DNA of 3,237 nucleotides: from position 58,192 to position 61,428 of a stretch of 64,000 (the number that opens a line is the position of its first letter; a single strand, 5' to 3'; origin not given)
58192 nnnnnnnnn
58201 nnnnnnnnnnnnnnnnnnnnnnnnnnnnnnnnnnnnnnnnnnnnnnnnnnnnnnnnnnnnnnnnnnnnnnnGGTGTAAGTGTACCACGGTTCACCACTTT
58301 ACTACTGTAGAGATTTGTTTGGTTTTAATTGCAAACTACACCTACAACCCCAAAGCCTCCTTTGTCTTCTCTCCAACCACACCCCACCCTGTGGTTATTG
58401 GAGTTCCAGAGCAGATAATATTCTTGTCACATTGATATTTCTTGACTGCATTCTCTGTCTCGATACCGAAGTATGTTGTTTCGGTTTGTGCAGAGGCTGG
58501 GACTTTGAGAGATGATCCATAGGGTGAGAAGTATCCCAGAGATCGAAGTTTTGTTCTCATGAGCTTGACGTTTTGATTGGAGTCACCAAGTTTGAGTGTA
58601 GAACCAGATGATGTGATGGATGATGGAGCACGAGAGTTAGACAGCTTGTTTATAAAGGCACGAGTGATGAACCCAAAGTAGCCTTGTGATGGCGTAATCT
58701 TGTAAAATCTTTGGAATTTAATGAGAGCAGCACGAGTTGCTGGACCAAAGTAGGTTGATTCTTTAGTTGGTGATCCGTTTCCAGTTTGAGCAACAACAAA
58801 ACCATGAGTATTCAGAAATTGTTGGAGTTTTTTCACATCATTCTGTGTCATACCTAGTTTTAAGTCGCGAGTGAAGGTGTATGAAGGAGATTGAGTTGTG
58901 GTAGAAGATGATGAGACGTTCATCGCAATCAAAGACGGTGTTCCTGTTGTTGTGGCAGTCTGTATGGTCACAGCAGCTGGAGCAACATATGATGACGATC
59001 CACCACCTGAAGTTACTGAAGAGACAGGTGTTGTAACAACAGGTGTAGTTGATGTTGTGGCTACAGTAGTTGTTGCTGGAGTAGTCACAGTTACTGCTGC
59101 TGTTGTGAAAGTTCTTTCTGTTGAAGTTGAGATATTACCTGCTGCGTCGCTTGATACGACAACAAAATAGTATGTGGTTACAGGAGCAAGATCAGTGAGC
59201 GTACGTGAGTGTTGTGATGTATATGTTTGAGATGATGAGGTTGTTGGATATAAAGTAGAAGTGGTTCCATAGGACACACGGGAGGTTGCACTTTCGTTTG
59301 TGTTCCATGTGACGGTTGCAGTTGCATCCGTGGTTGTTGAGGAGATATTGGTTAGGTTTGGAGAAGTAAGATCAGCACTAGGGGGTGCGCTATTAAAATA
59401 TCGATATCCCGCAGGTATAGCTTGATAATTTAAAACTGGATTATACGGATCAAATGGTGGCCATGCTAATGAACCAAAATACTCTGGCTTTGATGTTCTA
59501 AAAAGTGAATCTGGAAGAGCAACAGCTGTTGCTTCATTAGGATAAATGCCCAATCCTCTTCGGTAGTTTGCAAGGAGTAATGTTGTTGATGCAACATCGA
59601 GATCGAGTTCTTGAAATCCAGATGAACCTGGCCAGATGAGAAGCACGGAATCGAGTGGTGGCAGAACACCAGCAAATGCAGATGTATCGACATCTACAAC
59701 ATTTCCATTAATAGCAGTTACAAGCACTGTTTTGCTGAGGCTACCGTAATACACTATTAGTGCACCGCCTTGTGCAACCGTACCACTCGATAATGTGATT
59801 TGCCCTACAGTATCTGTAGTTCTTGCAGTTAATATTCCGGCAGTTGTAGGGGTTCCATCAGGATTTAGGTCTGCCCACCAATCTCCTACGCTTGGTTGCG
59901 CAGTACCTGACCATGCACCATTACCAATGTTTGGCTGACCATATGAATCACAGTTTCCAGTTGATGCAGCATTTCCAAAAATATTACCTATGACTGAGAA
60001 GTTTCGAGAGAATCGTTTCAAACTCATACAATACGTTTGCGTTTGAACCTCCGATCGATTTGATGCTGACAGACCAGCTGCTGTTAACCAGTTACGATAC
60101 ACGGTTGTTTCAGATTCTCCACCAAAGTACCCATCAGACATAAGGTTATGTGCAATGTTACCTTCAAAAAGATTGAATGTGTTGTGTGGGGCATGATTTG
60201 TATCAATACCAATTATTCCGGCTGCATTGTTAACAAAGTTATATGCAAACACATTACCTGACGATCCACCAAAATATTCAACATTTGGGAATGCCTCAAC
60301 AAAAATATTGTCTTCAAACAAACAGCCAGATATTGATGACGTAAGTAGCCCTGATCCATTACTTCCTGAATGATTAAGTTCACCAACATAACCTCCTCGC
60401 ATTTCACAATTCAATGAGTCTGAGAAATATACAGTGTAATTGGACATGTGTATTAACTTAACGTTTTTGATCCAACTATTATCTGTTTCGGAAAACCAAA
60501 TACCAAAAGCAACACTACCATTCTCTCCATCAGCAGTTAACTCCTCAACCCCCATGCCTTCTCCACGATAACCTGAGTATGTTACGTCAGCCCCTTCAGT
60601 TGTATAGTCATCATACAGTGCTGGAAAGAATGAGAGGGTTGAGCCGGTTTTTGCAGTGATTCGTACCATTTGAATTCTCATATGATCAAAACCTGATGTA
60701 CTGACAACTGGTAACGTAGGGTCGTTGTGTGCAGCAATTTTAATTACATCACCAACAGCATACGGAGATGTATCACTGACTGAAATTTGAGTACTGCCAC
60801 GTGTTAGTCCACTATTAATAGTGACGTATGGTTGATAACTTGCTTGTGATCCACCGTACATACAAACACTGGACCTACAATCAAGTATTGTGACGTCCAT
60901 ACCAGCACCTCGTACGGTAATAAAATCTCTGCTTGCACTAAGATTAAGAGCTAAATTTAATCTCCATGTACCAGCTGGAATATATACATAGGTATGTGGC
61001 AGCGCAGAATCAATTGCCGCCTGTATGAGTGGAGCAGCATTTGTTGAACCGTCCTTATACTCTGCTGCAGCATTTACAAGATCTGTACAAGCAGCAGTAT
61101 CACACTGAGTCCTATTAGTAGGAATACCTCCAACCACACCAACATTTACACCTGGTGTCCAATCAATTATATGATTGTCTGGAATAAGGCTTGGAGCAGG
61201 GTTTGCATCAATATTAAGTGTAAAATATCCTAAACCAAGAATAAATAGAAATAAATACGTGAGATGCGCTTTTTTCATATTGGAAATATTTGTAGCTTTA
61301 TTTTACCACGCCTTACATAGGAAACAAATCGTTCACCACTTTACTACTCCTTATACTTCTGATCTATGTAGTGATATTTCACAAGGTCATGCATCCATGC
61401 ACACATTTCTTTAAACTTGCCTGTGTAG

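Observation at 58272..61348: Identical 18-mer with LexA half-site upstream of umuD and of a 978-aa beta-helix/PG-binding surface protein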

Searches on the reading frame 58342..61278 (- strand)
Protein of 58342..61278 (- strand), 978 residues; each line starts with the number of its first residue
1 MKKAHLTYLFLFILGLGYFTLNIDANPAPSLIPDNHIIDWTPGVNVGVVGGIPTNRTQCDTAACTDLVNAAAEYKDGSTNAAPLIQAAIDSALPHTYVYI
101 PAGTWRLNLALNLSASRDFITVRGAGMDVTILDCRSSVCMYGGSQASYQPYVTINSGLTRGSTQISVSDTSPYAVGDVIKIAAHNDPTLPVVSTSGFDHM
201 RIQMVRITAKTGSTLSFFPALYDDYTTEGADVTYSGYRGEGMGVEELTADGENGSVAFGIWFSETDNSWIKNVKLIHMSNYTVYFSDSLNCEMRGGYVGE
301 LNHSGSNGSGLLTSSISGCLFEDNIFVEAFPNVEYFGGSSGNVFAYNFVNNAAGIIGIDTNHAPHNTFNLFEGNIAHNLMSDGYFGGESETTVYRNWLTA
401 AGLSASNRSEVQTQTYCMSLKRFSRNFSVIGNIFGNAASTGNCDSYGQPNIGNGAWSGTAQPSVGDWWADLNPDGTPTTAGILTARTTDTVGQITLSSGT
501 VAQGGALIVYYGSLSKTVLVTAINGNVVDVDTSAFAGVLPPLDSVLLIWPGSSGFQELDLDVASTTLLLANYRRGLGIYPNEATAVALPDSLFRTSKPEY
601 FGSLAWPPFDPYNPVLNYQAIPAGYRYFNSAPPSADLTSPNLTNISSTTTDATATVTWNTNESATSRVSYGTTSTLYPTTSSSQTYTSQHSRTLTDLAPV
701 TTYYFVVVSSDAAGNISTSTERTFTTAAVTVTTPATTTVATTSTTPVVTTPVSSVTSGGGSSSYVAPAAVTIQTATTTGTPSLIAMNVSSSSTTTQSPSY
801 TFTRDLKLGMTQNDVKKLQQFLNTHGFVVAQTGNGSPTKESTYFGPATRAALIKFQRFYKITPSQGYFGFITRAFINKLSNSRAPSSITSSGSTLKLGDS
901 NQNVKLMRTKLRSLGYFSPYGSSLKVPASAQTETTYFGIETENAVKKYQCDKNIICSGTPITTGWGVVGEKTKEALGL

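Call 6: search_protein_families(library=pfam, proteins=[window:58342-61278:-], max_evalue=0.01)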
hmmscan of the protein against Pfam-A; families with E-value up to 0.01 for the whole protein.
window:58342-61278:- (978 aa): 2 families
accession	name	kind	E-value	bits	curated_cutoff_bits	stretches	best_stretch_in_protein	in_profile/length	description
PF01471.23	PG_binding_1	-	1.5e-16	60.7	23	2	812-874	2-55/57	Putative peptidoglycan binding domain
PF16656.11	Pur_ac_phosph_N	-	4.3e-07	30.8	30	1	644-726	5-93/93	Purple acid Phosphatase, N-terminal domain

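Call 20: find_homologous_proteins(query=window:58342-61278:-, max_evalue=1e-10)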
Query window:58342-61278:- (978 aa): 164 proteins with E <= 1e-10 among 8000 candidates; the best 120 are listed.
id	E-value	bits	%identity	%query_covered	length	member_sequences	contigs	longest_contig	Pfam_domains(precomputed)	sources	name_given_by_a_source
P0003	0.0e+0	2188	100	100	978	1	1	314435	PF01471.24,PF16656.12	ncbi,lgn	ncbi:MAG: peptidoglycan-binding protein [Patescibacteria group bacterium]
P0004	8.2e-278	943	62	66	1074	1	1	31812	PF13385.14,PF00041.28,PF16656.12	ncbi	ncbi:MAG: fibronectin type III domain-containing protein, partial [Patescibacteria group bacterium]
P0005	1.2e-190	654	50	62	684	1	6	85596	-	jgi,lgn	jgi:hypothetical protein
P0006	9.6e-190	651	51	42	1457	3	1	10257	PF17957.8,PF13385.14,PF01471.24,PF00041.28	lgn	-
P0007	2.4e-187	643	49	64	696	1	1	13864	-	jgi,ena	-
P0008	5.4e-187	642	51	61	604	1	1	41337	PF12708.13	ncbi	-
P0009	2.0e-185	637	51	60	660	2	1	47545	-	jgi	jgi:hypothetical protein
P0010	3.0e-185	636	50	62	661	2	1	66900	PF13229.13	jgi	-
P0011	1.9e-183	630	49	62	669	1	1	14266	-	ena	-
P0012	1.6e-181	624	49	63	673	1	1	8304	-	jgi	jgi:hypothetical protein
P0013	6.4e-181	622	50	60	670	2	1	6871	-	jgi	jgi:hypothetical protein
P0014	2.0e-180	620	49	62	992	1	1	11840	PF12708.13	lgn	-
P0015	6.0e-180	619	48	63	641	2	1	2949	-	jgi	-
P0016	3.7e-177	609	38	97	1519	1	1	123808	PF12708.13,PF13385.14,PF01471.24,PF00041.28,PF16656.12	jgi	jgi:hypothetical protein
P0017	9.8e-177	608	49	62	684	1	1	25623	-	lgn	-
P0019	1.4e-176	607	39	66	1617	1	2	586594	PF16655.13,PF25059.2,PF23376.2,PF13385.14,PF01471.24,PF00041.28,PF16656.12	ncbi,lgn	ncbi:MAG: fibronectin type III domain-containing protein [Patescibacteria group bacterium]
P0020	1.9e-174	600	48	62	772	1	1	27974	PF07679.23,PF13895.13,PF12708.13,PF13927.13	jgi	jgi:hypothetical protein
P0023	2.2e-170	587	48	61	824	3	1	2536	PF12708.13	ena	-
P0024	7.4e-170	585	48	62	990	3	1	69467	PF12708.13,PF13385.14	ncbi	-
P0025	2.7e-168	580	47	61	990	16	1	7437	PF12708.13,PF13385.14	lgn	-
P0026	3.4e-167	576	50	56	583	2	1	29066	PF13229.13,PF12708.13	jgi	-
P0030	6.9e-154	532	44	61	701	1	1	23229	PF12708.13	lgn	-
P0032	4.8e-143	497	42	62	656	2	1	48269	PF12708.13,PF22842.4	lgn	-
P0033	1.4e-140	488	42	62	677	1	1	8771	PF12708.13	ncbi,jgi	jgi:hypothetical protein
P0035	8.2e-136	473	38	61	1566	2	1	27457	PF12708.13,PF17957.8,PF13385.14,PF18998.7,PF01471.24,PF00041.28,PF16656.12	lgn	-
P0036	1.8e-135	471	41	61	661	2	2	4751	PF12708.13,PF22842.4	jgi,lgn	-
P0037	1.2e-134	469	40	65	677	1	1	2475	PF12708.13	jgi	-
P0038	3.4e-133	464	41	62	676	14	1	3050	PF12708.13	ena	-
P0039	2.0e-132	461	41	62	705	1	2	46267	PF12708.13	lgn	-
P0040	1.2e-131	459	41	63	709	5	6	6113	PF12708.13,PF22842.4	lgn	-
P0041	2.7e-130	454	42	62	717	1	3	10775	PF12708.13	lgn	-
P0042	1.7e-129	452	42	61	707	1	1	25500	PF12708.13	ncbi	-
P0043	6.4e-129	450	41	64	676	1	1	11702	PF12708.13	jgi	jgi:hypothetical protein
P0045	9.2e-128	446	41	62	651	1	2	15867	PF13229.13,PF12708.13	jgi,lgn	-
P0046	1.1e-127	446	43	62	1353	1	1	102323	PF07679.23,PF13895.13,PF12708.13,PF13927.13,PF22971.3,PF16681.12,PF00047.32,PF08205.19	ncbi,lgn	-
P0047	9.8e-127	443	42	62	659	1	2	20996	PF13229.13,PF12708.13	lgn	-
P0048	2.7e-126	441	42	62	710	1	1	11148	PF12708.13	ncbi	-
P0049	2.6e-125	438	39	65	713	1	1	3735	PF12708.13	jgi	jgi:hypothetical protein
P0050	7.1e-125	436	40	62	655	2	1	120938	PF12708.13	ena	-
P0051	9.1e-125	436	41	61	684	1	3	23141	PF12708.13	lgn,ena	-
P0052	1.2e-124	436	41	64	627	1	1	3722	PF12708.13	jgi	jgi:pectate lyase-like protein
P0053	1.0e-123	433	41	61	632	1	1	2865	PF12708.13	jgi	jgi:hypothetical protein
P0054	1.0e-123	433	43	45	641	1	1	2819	PF12708.13,PF22842.4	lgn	-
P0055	1.2e-123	432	38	72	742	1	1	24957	PF12708.13,PF00041.28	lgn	-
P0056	2.6e-123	431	40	72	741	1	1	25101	PF12708.13,PF00041.28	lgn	-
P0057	1.1e-122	429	45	45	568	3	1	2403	PF12708.13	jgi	jgi:hypothetical protein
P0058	2.9e-122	428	42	61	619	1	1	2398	PF12708.13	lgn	-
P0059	3.4e-122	428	40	64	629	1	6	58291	PF12708.13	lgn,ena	-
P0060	7.4e-122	426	40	62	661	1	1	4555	PF12708.13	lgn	-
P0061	5.5e-121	424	39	65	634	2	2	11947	PF12708.13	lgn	-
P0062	7.9e-121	423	40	62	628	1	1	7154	PF12708.13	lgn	-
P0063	1.4e-120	422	40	63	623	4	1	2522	PF12708.13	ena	-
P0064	1.3e-119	419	42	65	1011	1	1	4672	PF12708.13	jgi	jgi:Pectate lyase superfamily protein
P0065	5.4e-119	417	39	64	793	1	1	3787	PF12708.13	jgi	jgi:hypothetical protein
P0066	2.6e-118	415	40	63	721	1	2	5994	PF12708.13,PF05345.19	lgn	-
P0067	7.5e-118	413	40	63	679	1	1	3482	PF12708.13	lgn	-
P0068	1.7e-116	409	40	58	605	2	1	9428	PF12708.13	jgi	-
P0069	1.1e-115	406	40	62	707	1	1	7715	PF12708.13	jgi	jgi:hypothetical protein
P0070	3.1e-115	405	41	62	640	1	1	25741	PF12708.13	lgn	-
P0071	3.3e-114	401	39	62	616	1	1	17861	PF12708.13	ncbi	ncbi:MAG: glycosyl hydrolase family 28-related protein [Verrucomicrobiota bacterium]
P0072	4.4e-114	401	38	72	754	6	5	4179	PF12708.13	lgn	-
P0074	1.9e-112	395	42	46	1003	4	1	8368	PF12708.13,PF13385.14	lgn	-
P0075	7.2e-112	393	41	62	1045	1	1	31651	PF12708.13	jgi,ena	jgi:hypothetical protein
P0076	3.8e-110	388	37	51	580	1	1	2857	PF12708.13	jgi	jgi:hypothetical protein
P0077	8.8e-110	386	41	45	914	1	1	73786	PF12708.13,PF13385.14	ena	-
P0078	1.8e-109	385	39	62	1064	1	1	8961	PF07679.23,PF13895.13,PF12708.13,PF07686.24,PF13927.13,PF11465.15,PF28321.1,PF05048.20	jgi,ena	-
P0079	2.2e-108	382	40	61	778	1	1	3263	PF12708.13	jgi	jgi:hypothetical protein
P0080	4.4e-108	381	44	46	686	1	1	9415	PF12708.13,PF18911.7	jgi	jgi:hypothetical protein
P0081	3.6e-107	378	38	62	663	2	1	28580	PF13229.13,PF12708.13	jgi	-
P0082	9.2e-107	376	37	70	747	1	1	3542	PF12708.13,PF00041.28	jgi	jgi:Pectate lyase superfamily protein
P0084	1.4e-106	376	40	45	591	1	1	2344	PF12708.13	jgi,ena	-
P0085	6.3e-104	367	39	59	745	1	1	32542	PF07679.23,PF13895.13,PF12708.13,PF13927.13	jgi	-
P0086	2.7e-103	365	36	75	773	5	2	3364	PF12708.13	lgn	-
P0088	3.3e-102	361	42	46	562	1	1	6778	PF12708.13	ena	-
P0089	2.8e-101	358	40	61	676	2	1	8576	PF12708.13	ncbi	-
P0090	3.0e-101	358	38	47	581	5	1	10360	PF12708.13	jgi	jgi:hypothetical protein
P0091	4.4e-98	348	36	63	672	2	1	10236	PF12708.13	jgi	jgi:hypothetical protein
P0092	1.5e-97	346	38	45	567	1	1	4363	PF13229.13,PF12708.13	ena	-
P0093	1.6e-97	346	38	62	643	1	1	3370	PF12708.13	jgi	jgi:hypothetical protein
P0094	4.2e-96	341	38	61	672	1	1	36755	PF12708.13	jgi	jgi:hypothetical protein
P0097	1.9e-94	336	38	47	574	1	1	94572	PF12708.13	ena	-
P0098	3.0e-93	332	40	47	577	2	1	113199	PF12708.13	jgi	jgi:hypothetical protein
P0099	5.1e-93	331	37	60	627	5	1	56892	PF12708.13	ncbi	ncbi:MAG: glycosyl hydrolase family 28-related protein [Thermoguttaceae bacterium]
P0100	1.1e-92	330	36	47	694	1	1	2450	PF13229.13,PF12708.13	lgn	-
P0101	5.3e-92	328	35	46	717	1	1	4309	PF12708.13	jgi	jgi:hypothetical protein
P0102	1.3e-91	326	39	45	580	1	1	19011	PF12708.13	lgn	-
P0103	8.1e-91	324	37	63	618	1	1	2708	PF12708.13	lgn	-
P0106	1.8e-85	306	37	60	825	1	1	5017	PF07679.23,PF13895.13,PF12708.13,PF13927.13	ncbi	-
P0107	1.1e-84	303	34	65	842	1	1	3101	PF07679.23,PF13895.13,PF12708.13,PF13927.13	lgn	-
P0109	1.1e-83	300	35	51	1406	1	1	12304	PF13229.13,PF12708.13,PF17963.8,PF17892.8,PF16586.12,PF17803.8,PF12904.14,PF16184.12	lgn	-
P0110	1.8e-82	296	35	65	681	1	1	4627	PF13229.13,PF12708.13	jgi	jgi:hypothetical protein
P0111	2.6e-82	296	37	41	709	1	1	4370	PF12708.13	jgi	jgi:hypothetical protein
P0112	3.4e-81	292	38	48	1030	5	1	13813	PF12708.13,PF17957.8,PF00041.28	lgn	-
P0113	4.5e-80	288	36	45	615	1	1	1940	PF12708.13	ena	-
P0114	1.7e-79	286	35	61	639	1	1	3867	PF13229.13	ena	-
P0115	1.9e-78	283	36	61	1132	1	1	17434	PF22352.3,PF00801.27,PF12708.13,PF17963.8,PF13385.14,PF18911.7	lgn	-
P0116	3.4e-78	282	34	72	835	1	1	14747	PF12708.13,PF23197.2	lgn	-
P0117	3.5e-77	279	36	45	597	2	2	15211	PF13229.13,PF12708.13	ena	-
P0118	3.6e-76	275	38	35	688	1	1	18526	PF12708.13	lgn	-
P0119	2.2e-73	266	33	61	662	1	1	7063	PF13229.13,PF12708.13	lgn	-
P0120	1.9e-72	263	36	58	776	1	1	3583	PF12708.13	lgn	-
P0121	7.8e-72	261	35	61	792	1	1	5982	PF13229.13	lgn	-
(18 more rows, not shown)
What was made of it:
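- Closest known: Phage tailspike / capsule depolymerase and GH28-type right-handed beta-helix enzymes. Same: Homologues carry PF12708/PF13229 (call 20).
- Closest known: Phage tailspike / capsule depolymerase and GH28-type right-handed beta-helix enzymes. Different: It is fused to FN3-like and PG_binding_1 domains, as in many Patescibacteria surface proteins (call 20).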

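Call 70: search_dna_similar(query=window:58345-61278:-, collection=phages, mode=protein, max_rows=8)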
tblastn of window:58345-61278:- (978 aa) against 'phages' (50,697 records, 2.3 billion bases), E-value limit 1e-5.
No match.
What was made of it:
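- On Tailspike-like beta-helix glycan-degrading proteins (the 978-aa product): No hit in 50,697 phage records (call 70).
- Closest known: Phage tailspike / capsule depolymerase and GH28-type right-handed beta-helix enzymes. Different: No phage genes around it and no tblastn hit in GenBank phages (call 70).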
